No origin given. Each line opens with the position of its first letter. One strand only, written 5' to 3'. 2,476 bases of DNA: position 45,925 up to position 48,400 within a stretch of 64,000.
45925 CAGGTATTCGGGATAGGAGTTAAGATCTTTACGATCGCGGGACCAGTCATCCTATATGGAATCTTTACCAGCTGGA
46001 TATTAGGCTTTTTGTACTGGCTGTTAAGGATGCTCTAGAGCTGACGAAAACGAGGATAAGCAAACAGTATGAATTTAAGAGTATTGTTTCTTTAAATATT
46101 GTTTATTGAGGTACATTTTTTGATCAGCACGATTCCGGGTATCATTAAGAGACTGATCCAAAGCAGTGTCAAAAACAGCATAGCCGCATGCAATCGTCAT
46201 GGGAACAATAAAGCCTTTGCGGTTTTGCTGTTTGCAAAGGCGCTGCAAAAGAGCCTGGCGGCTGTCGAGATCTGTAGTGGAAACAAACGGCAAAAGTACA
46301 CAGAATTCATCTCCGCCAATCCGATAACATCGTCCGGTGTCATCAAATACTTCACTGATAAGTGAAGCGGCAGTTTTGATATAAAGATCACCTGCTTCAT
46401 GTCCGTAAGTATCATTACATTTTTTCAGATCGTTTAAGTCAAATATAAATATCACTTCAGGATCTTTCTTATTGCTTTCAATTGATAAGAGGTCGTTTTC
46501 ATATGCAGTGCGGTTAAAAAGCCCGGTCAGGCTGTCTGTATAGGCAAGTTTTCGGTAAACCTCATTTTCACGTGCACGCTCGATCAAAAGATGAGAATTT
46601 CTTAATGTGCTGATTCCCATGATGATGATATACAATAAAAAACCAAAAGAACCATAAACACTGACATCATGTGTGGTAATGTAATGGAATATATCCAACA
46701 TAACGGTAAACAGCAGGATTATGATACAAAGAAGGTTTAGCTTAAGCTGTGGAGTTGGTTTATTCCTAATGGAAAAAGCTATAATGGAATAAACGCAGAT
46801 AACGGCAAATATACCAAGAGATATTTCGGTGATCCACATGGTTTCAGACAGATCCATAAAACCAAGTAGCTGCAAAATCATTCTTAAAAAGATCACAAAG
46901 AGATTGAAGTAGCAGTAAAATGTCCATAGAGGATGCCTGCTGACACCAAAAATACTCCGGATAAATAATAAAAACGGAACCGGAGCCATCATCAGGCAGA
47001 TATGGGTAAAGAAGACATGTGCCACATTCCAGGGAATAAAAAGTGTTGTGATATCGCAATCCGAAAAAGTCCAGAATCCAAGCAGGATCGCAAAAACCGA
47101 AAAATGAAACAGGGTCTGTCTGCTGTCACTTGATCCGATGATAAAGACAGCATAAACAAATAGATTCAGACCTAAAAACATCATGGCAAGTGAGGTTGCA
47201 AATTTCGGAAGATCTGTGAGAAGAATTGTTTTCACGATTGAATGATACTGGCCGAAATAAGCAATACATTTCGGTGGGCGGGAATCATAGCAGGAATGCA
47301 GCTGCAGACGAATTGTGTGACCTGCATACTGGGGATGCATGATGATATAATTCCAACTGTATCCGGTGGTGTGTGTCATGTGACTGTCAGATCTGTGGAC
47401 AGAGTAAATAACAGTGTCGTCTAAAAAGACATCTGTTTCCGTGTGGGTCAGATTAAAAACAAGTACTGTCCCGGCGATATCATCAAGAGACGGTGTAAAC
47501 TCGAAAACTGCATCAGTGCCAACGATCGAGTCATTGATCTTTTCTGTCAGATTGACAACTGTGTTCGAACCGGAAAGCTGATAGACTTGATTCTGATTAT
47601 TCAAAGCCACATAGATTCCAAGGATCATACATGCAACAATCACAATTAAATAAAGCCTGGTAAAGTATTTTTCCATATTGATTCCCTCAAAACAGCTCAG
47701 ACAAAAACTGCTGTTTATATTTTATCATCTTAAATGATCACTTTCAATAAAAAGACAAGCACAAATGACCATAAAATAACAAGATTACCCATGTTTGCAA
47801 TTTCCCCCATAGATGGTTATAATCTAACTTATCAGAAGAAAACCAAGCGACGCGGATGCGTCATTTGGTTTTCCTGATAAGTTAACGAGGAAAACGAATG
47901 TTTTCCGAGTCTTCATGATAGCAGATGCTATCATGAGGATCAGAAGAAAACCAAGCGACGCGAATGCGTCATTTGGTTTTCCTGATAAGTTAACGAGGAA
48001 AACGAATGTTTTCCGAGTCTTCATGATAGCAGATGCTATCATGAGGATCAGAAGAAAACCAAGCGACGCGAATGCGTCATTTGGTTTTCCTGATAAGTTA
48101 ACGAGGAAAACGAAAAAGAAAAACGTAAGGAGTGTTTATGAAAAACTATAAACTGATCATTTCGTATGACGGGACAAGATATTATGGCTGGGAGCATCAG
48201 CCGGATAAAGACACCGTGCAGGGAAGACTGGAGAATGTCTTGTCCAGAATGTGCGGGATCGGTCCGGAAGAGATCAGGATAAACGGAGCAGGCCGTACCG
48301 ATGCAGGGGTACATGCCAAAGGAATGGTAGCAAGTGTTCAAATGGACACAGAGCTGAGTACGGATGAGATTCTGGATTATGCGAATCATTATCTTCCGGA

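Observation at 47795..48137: Array 2: the entire ~300-nt truA leader is a tandem array of 108-bp three-hairpin modules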

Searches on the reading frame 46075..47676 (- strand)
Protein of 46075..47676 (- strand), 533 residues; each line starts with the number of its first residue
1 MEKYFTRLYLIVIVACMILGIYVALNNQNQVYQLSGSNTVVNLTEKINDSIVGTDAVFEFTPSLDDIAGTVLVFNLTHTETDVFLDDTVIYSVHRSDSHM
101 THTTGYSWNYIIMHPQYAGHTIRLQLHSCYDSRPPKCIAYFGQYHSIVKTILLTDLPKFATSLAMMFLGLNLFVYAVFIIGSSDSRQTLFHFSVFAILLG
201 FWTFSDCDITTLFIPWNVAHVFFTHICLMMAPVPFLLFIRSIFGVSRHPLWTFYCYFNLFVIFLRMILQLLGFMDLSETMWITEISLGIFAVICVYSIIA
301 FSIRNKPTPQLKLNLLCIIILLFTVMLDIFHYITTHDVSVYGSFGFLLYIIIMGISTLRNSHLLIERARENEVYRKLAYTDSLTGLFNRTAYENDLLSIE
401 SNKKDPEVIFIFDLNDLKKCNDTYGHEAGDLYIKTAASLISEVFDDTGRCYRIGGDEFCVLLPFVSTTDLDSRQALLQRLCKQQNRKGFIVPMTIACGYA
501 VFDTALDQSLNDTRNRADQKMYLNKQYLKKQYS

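Call 33: find_encoding_contigs(protein=window:46075-47676:-, flank=2500, max_places=10)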
Protein window:46075-47676:- (533 aa): 11 contigs read that carry it; 6 places shown.
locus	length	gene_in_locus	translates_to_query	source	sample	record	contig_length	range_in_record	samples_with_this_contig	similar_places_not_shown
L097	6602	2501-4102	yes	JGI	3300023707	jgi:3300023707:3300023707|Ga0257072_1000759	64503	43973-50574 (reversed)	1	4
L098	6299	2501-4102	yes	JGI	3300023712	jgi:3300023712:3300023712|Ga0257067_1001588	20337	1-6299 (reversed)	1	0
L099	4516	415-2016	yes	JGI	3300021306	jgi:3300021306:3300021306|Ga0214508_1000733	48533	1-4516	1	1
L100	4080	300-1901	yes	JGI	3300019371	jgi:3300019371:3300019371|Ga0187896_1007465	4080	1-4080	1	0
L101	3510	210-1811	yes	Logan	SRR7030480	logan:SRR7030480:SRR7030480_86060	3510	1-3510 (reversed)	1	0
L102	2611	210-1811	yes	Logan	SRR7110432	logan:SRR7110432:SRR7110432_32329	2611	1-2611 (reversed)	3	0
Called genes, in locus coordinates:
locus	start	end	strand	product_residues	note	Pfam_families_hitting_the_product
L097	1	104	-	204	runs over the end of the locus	PF00293:NUDIX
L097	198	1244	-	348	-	PF07451:SpoVAD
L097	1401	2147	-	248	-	PF01416:PseudoU_synth_1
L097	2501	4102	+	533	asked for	PF00990:GGDEF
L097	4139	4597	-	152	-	PF03862:SpoVAC_SpoVAEB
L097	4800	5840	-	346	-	PF02653:BPD_transp_2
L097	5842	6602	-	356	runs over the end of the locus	PF02653:BPD_transp_2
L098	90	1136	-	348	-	PF07451:SpoVAD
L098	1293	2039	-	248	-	PF01416:PseudoU_synth_1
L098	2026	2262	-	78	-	-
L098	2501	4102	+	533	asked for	PF00990:GGDEF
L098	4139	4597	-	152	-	PF03862:SpoVAC_SpoVAEB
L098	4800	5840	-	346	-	PF02653:BPD_transp_2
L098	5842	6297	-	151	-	?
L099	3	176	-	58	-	?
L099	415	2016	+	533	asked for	PF00990:GGDEF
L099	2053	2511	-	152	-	PF03862:SpoVAC_SpoVAEB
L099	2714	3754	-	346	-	PF02653:BPD_transp_2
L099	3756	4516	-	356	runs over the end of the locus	PF02653:BPD_transp_2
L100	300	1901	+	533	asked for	PF00990:GGDEF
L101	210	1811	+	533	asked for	PF00990:GGDEF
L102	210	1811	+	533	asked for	PF00990:GGDEF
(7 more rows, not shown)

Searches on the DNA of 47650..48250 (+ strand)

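Call 5: search_rna_families(source=window, start=47650, end=48250, threshold=evalue, max_evalue=10)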
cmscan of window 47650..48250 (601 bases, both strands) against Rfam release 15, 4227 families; matches with E-value up to 10: 10.
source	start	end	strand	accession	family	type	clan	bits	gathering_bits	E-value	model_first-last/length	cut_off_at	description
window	47884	48088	+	RF02376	antisense_SR1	Gene; sRNA;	-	24.6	45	0.011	1-210/210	no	SR1 sRNA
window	47896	48055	+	RF02378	SurC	Gene; sRNA;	-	24.2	80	0.02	1-161/161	no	SurC sRNA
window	47869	47948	+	RF01428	snoR128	Gene; snRNA; snoRNA; CD-box;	-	20.2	40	3.4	1-91/91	no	small nucleolar RNA snoR128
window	47977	48056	+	RF01428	snoR128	Gene; snRNA; snoRNA; CD-box;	-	20.2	40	3.4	1-91/91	no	small nucleolar RNA snoR128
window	47679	47783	-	RF00121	MicC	Gene; sRNA;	-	19.7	90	2.3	1-123/123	no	MicC RNA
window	47806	47872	+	RF00079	OmrA-B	Gene; sRNA;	-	19.2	40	0.45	1-87/87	no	OmrA-B family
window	47664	47739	-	RF00280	SNORD51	Gene; snRNA; snoRNA; CD-box;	CL00054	19.1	50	1.6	1-79/79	no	Small nucleolar RNA SNORD51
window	47910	48047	-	RF04133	MIR2646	Gene; miRNA;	-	18.2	245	0.15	1-256/256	no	MIR2646 microRNA precursor family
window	47749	47848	-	RF02189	ST7-OT4_3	Gene; lncRNA;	-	11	50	3.8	227-302/302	no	ST7 overlapping transcript 4 conserved region 3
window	48052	48089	+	RF00084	CsrC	Gene; sRNA;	CL00106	8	61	6.7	207-244/255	no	CsrC RNA family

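Call 44: search_dna_similar(query=window:47795-48140:+, collection=plasmids, mode=distant, max_evalue=0.01)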
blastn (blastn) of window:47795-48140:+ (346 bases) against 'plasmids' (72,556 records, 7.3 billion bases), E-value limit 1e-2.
No match.

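Call 45: search_dna_similar(query=window:47795-48140:+, collection=phages, mode=distant, max_evalue=0.01)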
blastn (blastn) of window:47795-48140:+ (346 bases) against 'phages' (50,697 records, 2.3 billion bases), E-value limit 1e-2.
No match.

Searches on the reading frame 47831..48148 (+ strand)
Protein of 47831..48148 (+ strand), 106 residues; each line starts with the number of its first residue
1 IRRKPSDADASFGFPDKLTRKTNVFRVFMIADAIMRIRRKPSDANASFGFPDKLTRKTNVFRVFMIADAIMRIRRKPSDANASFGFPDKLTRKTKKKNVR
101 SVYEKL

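Call 42: find_homologous_proteins(query=window:47831-48148:+, max_evalue=1)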
Query seq(106 aa) (106 aa): 1 proteins with E <= 1 among 921 candidates.
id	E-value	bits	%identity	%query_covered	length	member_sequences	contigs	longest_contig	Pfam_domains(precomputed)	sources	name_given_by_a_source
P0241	8.6e-42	159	100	74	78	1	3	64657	-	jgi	-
